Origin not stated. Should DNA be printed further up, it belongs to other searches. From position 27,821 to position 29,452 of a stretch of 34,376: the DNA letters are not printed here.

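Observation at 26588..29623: SAM-I riboswitch in front of a zinc-ribbon ThrC homologue linked to a CysO-type sulfur carrier: candidate SAM-repressed homocysteine synthesis from O-phosphohomoserine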

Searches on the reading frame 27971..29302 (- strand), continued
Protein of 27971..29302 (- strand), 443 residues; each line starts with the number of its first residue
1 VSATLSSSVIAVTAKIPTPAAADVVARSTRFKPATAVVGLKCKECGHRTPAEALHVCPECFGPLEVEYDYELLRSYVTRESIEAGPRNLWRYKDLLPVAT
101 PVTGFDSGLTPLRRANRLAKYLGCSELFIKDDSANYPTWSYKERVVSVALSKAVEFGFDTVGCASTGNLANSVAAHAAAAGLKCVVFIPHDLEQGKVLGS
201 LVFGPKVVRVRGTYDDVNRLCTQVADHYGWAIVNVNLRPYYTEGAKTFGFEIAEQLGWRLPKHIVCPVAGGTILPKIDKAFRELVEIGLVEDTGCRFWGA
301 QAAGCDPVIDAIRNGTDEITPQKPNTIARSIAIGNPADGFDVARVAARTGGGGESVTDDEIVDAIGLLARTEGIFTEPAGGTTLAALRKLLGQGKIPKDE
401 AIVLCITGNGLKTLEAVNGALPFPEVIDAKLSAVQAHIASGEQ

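Call 52: search_solved_structures(query=window:27971-29302:-, max_evalue=1e-20, show_alignments=5)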
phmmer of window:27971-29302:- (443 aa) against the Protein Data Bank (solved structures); distinct sequences matched with E-value up to 1e-20: 5.
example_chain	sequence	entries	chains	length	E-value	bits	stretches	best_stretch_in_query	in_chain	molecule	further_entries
1uim_A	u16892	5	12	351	2.4e-54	188.4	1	88-436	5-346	Threonine Synthase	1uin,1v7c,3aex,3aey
6cgq_A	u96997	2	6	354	9e-54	186.6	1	90-414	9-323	Threonine synthase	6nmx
2zsj_A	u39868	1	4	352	1.8e-52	182.3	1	91-415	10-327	Threonine synthase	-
2d1f_A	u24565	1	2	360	4.1e-48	167.9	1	86-419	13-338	Threonine synthase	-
1e5x_A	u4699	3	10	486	5.7e-28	101.5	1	103-415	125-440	THREONINE SYNTHASE | THREONINE SYNTHASE 1, CHLOROPLASTIC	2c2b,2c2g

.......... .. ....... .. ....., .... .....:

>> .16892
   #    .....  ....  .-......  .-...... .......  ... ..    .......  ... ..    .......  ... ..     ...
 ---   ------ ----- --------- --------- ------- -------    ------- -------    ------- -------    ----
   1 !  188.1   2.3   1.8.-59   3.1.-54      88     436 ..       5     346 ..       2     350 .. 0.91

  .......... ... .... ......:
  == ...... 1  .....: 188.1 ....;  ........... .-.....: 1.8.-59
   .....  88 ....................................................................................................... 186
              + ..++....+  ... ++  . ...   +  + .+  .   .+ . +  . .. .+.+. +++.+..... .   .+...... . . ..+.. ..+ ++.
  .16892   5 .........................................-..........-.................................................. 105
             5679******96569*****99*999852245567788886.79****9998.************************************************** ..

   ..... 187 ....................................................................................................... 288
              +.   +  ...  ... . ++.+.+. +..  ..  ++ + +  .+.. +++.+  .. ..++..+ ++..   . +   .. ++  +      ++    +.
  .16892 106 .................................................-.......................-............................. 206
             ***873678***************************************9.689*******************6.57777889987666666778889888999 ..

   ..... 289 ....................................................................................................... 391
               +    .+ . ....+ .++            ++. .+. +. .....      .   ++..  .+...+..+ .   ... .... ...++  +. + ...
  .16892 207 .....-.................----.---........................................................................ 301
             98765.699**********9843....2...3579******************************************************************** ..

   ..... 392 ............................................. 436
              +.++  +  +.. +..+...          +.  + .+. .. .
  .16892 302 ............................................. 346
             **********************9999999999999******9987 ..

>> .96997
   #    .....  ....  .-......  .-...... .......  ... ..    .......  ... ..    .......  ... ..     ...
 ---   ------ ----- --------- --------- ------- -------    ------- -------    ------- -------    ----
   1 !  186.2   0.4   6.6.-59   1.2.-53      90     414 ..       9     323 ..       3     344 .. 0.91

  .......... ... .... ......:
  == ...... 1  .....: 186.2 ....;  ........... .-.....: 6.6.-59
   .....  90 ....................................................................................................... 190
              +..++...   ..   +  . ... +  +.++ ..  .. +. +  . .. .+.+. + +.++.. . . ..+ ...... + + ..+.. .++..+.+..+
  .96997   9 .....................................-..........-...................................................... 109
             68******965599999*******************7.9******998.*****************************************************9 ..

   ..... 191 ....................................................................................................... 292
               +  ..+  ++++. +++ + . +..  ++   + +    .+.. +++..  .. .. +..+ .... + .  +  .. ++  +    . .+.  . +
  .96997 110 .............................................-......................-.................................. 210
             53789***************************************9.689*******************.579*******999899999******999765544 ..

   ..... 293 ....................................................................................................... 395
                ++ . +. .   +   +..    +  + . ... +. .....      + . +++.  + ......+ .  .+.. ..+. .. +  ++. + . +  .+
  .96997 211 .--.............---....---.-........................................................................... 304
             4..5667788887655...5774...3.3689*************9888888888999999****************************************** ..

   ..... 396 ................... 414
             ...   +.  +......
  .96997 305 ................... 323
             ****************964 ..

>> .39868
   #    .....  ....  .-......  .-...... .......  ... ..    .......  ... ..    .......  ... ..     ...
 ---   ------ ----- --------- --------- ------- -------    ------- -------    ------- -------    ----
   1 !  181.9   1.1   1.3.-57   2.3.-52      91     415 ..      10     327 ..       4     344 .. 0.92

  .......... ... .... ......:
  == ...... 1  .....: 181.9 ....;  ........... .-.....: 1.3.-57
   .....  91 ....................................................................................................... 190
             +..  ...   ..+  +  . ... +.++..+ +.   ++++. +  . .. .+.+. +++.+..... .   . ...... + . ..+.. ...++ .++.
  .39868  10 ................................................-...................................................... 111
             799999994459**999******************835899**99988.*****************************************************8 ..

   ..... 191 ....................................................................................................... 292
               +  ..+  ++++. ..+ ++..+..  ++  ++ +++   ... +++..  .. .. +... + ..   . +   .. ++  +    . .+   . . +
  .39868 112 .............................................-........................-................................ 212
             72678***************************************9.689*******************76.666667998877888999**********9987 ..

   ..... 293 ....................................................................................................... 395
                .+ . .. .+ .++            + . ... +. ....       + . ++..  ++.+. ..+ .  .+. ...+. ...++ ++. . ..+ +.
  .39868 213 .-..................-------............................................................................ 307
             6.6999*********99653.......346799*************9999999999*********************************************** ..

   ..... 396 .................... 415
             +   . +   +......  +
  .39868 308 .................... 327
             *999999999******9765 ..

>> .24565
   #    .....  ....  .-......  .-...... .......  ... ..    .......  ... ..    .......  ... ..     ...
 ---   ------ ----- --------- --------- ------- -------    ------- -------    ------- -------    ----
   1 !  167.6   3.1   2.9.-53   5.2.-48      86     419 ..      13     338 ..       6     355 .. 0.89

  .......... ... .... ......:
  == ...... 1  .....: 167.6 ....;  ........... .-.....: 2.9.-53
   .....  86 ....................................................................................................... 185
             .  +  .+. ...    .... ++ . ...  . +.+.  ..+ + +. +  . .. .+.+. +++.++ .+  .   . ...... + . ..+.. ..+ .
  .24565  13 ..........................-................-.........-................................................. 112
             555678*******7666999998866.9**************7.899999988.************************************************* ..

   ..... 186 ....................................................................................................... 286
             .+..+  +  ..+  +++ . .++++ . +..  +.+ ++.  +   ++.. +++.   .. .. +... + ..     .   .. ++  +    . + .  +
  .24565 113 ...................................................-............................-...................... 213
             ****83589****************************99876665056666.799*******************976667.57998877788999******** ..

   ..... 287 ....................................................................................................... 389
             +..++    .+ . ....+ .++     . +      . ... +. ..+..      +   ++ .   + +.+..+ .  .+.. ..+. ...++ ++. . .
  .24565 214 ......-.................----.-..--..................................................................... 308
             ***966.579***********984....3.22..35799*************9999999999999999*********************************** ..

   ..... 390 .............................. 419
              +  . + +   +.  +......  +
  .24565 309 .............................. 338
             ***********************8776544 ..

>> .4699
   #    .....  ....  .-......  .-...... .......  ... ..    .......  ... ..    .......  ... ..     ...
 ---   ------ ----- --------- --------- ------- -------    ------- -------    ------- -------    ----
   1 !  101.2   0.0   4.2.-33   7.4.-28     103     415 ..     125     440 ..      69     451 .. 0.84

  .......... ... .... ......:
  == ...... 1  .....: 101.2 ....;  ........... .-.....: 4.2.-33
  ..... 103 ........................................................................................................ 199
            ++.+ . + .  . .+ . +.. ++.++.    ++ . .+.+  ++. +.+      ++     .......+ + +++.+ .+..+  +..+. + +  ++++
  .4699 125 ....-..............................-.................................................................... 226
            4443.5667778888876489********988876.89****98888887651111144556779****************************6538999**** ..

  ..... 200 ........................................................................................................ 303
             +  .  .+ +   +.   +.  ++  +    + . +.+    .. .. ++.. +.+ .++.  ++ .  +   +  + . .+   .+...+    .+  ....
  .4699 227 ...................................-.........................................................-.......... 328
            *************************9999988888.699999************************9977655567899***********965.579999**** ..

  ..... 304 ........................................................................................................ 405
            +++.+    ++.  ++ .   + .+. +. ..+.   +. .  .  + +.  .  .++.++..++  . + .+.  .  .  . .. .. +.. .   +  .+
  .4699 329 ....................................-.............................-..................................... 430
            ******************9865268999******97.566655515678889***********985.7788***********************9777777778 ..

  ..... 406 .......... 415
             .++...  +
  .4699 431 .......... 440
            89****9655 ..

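Call 63: find_encoding_contigs(protein=P0014, flank=10000, max_places=2)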
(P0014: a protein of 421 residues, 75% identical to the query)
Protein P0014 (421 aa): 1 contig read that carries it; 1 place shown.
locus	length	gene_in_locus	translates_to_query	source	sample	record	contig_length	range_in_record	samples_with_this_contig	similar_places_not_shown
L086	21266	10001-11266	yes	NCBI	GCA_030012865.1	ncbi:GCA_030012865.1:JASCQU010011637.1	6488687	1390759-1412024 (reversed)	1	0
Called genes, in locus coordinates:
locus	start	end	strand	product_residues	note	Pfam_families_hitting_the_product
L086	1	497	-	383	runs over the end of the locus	PF01300:Sua5_yciO_yrdC, PF01451:LMWPc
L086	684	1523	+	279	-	-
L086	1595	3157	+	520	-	PF25145:NfeD1b_N, PF01972:SDH_protease (weak), PF24961:NfeD_membrane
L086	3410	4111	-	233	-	-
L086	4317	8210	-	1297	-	PF14331:IcmF-related_N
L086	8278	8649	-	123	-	PF02617:ClpS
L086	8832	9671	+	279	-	PF12869:tRNA_anti-like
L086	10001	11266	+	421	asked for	PF00291:PALP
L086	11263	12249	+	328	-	PF14137:DUF4304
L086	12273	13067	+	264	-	PF13267:DUF4058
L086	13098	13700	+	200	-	-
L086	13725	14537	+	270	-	PF13267:DUF4058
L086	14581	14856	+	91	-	PF02597:ThiS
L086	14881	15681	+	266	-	PF13267:DUF4058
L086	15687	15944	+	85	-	PF09383:NIL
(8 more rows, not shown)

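Call 64: find_encoding_contigs(protein=P0033, flank=10000, max_places=2)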
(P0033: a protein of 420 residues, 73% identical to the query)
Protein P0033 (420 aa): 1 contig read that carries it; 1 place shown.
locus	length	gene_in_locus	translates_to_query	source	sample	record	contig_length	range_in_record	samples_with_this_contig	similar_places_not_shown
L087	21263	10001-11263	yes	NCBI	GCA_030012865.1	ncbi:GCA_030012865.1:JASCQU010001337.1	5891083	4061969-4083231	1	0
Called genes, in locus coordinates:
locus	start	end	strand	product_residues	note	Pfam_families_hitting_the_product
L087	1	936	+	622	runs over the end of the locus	PF00664:ABC_membrane, PF00005:ABC_tran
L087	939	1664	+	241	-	PF06888:Put_Phosphatase, PF00702:Hydrolase (faint), PF12710:HAD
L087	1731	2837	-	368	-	-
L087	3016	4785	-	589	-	-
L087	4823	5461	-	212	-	PF01227:GTP_cyclohydroI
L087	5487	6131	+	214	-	-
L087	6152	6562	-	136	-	-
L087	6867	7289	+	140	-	PF00196:GerE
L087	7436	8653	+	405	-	PF00079:Serpin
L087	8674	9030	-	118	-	PF02617:ClpS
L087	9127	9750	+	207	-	-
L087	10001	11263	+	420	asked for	PF05810:NinF (faint), PF00291:PALP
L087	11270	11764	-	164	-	-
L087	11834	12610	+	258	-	PF13267:DUF4058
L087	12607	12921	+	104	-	PF02597:ThiS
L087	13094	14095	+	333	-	PF07963:N_methyl (weak), PF07596:SBP_bac_10 (faint)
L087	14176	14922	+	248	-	PF13350:Y_phosphatase3 (weak)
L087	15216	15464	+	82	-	PF09383:NIL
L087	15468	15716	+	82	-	PF00364:Biotin_lipoyl (weak)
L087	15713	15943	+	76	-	PF00364:Biotin_lipoyl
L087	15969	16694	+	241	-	PF05685:Uma2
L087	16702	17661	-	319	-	PF01545:Cation_efflux, PF16916:ZT_dimer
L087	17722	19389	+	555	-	PF00027:cNMP_binding, PF01946:Thi4 (weak), PF00890:FAD_binding_2 (weak), PF01266:DAO (weak), PF07992:Pyr_redox_2, PF12831:FAD_oxidored (weak), PF13450:NAD_binding_8 (weak), PF13738:Pyr_redox_3 (weak), +1 more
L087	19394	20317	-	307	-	PF00929:RNase_T, PF13280:WYL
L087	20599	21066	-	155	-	PF07977:FabA, PF22818:ApeI-like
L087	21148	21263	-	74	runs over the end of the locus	PF07432:Hc1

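Call 71: search_protein_families(library=pfam, proteins=[L044:7738-7992:+, L062:7622-7858:+, L087:15468-15716:+, L087:15713-15943:+], max_evalue=0.01)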
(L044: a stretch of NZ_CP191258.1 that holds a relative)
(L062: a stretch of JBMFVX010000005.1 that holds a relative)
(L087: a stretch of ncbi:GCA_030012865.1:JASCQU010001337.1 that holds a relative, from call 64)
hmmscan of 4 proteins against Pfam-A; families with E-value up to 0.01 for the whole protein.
L044:7738-7992:+ (85 aa): 1 family
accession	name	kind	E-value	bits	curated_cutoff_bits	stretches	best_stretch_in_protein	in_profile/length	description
PF09383.16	NIL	-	1.2e-12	48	24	1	17-76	10-72/73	NIL domain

L062:7622-7858:+ (79 aa): 1 family
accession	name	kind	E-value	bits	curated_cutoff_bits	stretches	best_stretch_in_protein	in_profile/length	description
PF09383.16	NIL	-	2.3e-08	34.2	24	1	10-70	9-72/73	NIL domain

L087:15468-15716:+ (82 aa): 1 family
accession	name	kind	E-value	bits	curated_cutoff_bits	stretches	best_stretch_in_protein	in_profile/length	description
PF00364.28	Biotin_lipoyl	-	9.6e-07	29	22.1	1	22-78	16-73/73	Biotin-requiring enzyme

L087:15713-15943:+ (76 aa): 2 families
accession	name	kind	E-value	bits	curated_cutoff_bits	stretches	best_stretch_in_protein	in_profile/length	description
PF00364.28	Biotin_lipoyl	-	4.5e-11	42.8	22.1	1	22-72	22-73/73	Biotin-requiring enzyme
PF01597.25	GCV_H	-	0.0045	17.3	22.2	1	19-53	37-71/122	Glycine cleavage H-protein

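Call 72: search_solved_structures(query=L044:7738-7992:+, max_evalue=1)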
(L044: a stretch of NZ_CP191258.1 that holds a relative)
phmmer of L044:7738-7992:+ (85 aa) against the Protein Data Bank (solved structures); distinct sequences matched with E-value up to 1: 2.
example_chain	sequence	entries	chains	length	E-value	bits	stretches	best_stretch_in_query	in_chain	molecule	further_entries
2qrr_A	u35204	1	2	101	0.01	19.2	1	15-77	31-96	Methionine import ATP-binding protein metN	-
2qsw_A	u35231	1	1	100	0.18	15.3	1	18-78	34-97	Methionine import ATP-binding protein metN 2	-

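Call 80: find_encoding_contigs(protein=P0082, flank=10000, max_places=1)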
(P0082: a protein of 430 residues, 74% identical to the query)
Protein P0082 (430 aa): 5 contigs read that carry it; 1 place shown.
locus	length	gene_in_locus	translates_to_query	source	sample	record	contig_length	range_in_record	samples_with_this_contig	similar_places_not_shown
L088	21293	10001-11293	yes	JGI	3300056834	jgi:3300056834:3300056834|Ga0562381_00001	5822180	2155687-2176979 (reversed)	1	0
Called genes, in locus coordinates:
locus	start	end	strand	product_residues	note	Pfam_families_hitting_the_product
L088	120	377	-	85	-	-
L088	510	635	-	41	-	-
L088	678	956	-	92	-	PF02811:PHP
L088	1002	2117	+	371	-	PF13480:Acetyltransf_6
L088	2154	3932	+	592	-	PF14716:HHH_8, PF14520:HHH_5, PF14791:DNA_pol_B_thumb, PF02811:PHP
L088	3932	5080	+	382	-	PF13439:Glyco_transf_4, PF13477:Glyco_trans_4_2, PF13579:Glyco_trans_4_4, PF00534:Glycos_transf_1, PF13692:Glyco_trans_1_4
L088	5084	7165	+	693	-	-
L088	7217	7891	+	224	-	PF02585:PIG-L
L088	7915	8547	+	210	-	PF14520:HHH_5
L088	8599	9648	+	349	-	PF20030:bpMoxR (faint), PF05496:RuvB_N, PF13191:AAA_16 (faint), PF13401:AAA_22 (faint), PF00004:AAA, PF07728:AAA_5, PF17864:AAA_lid_4, PF05491:WHD_RuvB, +1 more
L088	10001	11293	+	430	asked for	PF00291:PALP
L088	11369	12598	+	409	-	PF00926:DHBP_synthase, PF00925:GTP_cyclohydro2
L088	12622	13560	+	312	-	PF13485:Peptidase_MA_2 (faint)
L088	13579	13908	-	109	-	PF18480:DUF5615 (weak)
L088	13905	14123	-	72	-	PF04255:DUF433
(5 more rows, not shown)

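Call 81: find_encoding_contigs(protein=P0040, flank=10000, max_places=1)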
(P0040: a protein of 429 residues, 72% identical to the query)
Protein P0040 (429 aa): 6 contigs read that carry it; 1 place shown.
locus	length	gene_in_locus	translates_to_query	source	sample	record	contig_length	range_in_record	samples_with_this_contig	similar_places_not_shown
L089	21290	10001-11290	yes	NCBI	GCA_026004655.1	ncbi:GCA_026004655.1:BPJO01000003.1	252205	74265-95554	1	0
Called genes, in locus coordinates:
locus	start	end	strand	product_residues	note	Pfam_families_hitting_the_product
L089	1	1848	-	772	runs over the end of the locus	PF13524:Glyco_trans_1_2 (faint)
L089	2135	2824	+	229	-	PF00012:HSP70, PF06723:MreB_Mbl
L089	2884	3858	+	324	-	PF00012:HSP70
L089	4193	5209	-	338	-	PF08240:ADH_N, PF16912:Glu_dehyd_C (weak), PF00107:ADH_zinc_N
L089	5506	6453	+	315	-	PF01145:Band_7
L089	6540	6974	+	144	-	PF03692:CxxCxxCC (weak)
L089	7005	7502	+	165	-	-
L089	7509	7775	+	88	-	-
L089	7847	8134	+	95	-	-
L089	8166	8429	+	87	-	-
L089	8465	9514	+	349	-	PF04055:Radical_SAM, PF06968:BATS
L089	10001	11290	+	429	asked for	PF00291:PALP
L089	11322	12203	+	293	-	-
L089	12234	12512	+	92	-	PF02597:ThiS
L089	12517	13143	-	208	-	-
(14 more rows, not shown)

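Call 88: search_protein_representatives(protein=window:27971-29302:-)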
Query: 443 residues. Proteins with E-value up to 0.001 (for the whole library): 13415; up to 1e-10: 6750; up to 1e-30: 1805. The best 150 are listed.
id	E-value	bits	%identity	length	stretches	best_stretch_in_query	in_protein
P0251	3.3e-145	501.1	54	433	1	25-437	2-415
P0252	1.0e-140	486.3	56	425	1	37-431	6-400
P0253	7.4e-122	424.2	52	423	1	42-436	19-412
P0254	8.2e-122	424.0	50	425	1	36-434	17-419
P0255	3.2e-118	412.2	54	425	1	39-419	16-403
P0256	4.1e-118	411.9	50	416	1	40-425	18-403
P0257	4.6e-115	401.8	46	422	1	37-436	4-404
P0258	2.3e-114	399.5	48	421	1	39-436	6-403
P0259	2.0e-113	396.4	73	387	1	89-318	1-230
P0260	2.4e-109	382.9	62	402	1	36-311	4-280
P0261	7.2e-107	374.8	49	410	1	37-433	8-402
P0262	1.0e-106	374.3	70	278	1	52-276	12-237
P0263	4.4e-106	372.2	55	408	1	74-419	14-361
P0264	1.9e-105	370.1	55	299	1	40-333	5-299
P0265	1.8e-103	363.6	46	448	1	36-422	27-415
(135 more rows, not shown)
